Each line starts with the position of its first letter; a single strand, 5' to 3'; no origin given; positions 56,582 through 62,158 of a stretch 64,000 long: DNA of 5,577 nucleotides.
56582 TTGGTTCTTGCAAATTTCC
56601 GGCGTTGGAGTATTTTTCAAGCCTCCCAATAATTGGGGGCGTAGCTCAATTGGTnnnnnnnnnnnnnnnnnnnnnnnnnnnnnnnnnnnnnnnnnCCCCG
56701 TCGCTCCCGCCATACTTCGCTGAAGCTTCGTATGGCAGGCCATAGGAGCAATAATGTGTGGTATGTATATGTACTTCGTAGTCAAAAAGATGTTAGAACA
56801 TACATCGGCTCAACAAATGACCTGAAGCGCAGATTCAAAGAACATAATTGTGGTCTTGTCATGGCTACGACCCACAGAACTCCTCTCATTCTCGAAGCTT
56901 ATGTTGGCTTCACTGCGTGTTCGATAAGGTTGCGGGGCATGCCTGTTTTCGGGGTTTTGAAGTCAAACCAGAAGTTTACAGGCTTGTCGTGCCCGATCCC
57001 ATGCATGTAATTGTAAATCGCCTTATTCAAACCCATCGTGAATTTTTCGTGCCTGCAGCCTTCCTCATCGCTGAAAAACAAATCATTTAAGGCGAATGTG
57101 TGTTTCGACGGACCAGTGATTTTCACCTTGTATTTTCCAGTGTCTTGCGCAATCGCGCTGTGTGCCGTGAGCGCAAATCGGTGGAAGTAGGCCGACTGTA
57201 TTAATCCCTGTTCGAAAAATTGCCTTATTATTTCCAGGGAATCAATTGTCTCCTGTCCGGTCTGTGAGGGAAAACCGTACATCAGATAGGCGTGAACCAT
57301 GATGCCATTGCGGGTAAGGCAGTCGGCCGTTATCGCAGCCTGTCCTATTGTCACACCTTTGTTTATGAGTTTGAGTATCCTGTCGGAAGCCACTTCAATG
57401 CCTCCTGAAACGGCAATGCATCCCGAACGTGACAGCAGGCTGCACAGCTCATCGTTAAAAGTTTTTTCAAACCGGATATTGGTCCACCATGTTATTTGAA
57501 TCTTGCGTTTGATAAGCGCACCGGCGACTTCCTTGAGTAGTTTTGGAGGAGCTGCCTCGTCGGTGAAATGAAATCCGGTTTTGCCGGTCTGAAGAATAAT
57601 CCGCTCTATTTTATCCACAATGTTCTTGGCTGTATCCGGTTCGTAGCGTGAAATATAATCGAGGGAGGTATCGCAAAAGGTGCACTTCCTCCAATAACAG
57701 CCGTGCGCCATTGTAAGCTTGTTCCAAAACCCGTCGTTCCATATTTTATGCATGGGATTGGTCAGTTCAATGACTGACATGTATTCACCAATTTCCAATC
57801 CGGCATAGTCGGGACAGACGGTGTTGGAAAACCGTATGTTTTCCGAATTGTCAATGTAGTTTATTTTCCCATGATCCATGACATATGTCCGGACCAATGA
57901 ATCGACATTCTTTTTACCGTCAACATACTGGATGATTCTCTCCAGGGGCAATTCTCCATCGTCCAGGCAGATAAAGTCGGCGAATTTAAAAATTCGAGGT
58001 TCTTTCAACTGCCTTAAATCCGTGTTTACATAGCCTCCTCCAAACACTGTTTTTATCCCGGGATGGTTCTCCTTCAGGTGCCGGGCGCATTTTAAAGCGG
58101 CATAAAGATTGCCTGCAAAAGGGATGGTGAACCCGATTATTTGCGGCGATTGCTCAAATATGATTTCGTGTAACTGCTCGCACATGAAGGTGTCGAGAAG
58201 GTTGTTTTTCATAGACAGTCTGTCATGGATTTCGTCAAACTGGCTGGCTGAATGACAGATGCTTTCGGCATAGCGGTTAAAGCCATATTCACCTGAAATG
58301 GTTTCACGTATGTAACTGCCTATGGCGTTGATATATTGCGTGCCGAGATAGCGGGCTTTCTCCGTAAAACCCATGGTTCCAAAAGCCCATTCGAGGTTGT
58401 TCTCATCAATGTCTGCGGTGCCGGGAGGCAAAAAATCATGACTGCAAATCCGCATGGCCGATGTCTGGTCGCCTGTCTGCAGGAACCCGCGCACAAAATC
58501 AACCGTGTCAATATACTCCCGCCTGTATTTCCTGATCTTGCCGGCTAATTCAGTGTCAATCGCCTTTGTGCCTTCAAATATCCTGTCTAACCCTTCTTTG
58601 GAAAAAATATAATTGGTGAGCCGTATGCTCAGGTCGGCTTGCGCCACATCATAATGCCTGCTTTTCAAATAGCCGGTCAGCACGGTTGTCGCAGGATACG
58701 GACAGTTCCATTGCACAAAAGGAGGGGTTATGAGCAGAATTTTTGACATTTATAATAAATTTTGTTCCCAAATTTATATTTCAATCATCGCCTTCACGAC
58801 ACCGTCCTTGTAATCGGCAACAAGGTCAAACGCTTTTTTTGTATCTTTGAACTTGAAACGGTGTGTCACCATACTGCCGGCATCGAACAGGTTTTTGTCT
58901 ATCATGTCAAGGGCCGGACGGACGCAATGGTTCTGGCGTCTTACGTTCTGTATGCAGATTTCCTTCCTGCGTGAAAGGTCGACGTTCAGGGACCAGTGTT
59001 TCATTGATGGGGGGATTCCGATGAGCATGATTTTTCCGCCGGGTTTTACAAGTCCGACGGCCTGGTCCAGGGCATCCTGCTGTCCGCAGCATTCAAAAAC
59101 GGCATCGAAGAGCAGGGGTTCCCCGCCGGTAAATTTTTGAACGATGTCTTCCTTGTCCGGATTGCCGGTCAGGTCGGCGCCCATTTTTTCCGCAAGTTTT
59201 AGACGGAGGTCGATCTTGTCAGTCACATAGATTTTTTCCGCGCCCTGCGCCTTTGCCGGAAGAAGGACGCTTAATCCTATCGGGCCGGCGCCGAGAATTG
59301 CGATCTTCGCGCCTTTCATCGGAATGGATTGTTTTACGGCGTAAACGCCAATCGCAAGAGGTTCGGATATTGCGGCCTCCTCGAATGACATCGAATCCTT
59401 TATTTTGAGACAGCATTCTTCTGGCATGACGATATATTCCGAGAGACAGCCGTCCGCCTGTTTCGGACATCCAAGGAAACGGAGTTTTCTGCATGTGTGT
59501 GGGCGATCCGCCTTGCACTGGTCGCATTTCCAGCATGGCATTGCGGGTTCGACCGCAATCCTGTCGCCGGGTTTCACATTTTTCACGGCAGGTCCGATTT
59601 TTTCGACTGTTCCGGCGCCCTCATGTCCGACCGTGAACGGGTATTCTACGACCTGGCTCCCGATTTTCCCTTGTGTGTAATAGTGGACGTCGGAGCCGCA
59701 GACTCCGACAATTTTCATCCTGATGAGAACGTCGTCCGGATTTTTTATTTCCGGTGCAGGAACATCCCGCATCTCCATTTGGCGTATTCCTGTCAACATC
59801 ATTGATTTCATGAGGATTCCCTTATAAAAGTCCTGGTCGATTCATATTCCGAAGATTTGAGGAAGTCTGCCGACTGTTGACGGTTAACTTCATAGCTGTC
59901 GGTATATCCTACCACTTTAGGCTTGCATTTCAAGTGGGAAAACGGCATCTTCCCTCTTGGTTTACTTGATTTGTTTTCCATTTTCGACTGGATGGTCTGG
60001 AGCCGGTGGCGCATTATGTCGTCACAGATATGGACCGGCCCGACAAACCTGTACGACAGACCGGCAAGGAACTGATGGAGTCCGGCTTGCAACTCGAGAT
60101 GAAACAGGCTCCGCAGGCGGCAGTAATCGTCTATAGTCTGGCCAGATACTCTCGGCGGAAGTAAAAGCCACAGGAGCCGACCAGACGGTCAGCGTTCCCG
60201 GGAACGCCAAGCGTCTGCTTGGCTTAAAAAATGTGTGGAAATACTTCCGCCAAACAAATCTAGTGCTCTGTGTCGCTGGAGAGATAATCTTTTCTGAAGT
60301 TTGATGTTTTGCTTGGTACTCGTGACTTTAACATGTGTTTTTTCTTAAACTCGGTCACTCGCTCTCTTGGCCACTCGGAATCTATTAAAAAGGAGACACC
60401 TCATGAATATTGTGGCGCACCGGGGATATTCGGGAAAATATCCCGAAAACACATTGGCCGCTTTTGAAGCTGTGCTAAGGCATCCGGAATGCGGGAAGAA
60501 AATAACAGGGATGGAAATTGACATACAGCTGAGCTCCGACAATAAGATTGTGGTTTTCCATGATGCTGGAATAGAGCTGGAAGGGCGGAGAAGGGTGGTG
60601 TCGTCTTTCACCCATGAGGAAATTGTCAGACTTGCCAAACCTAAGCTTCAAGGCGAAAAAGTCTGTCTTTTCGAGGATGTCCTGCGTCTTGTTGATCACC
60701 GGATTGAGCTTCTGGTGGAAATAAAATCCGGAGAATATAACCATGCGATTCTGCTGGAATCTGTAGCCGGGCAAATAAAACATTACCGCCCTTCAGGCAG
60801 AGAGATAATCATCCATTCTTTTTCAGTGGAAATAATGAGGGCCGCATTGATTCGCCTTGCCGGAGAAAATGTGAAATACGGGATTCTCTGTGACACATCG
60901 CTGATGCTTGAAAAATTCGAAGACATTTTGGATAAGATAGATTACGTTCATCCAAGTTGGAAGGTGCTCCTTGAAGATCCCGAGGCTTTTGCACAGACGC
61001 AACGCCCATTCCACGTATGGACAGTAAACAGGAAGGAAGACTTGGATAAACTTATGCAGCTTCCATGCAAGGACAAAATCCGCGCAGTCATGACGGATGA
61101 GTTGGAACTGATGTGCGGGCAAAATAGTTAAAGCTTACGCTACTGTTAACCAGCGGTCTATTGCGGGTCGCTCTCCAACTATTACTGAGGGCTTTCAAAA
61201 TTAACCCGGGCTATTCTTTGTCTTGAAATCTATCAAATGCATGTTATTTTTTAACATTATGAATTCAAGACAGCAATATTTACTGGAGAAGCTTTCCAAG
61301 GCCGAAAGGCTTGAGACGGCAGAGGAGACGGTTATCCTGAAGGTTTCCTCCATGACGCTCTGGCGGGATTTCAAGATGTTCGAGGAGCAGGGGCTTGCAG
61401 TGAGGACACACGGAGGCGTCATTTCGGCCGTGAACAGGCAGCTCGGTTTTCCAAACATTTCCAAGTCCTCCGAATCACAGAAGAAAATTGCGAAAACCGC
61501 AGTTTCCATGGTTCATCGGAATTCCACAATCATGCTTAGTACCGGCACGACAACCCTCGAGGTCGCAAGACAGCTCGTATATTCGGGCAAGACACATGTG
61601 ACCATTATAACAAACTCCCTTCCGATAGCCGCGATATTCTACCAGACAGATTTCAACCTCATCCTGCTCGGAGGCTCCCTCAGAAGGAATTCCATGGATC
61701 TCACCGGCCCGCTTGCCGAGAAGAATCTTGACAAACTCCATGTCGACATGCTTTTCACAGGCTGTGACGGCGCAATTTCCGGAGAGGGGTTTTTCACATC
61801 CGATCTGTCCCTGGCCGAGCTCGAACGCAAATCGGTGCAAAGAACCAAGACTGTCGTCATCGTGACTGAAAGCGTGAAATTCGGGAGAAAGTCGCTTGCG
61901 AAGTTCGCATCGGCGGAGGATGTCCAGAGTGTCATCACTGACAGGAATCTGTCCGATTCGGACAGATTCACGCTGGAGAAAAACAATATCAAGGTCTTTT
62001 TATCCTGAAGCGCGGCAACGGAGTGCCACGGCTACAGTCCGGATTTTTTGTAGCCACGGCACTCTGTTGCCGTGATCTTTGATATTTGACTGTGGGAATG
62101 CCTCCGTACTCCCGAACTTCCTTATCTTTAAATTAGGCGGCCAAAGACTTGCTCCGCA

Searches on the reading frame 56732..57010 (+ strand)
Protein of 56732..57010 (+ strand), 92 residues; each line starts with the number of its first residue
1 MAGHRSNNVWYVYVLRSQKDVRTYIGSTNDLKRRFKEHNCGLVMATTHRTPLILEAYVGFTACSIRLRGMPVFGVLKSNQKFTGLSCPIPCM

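Call 66: search_protein_families(library=pfam, proteins=[window:56732-57010:+])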
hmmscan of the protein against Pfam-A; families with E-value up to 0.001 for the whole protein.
window:56732-57010:+ (92 aa): 1 family
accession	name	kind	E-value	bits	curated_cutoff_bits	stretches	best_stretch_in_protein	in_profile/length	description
PF01541.30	GIY-YIG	-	2.6e-11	44.1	22.6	1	10-60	2-55/78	GIY-YIG catalytic domain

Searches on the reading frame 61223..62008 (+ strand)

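Call 11: search_protein_families(library=pfam, proteins=[window:61223-62008:+])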
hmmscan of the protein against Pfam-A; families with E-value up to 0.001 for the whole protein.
window:61223-62008:+ (261 aa): 2 families
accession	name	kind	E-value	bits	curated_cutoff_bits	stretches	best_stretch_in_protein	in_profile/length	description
PF00455.28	DeoRC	-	1.2e-40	139.5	31.8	1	83-241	3-160/160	DeoR C terminal sensor domain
PF08220.18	HTH_DeoR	-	6.4e-10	39.1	21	1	16-69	1-54/57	DeoR-like helix-turn-helix domain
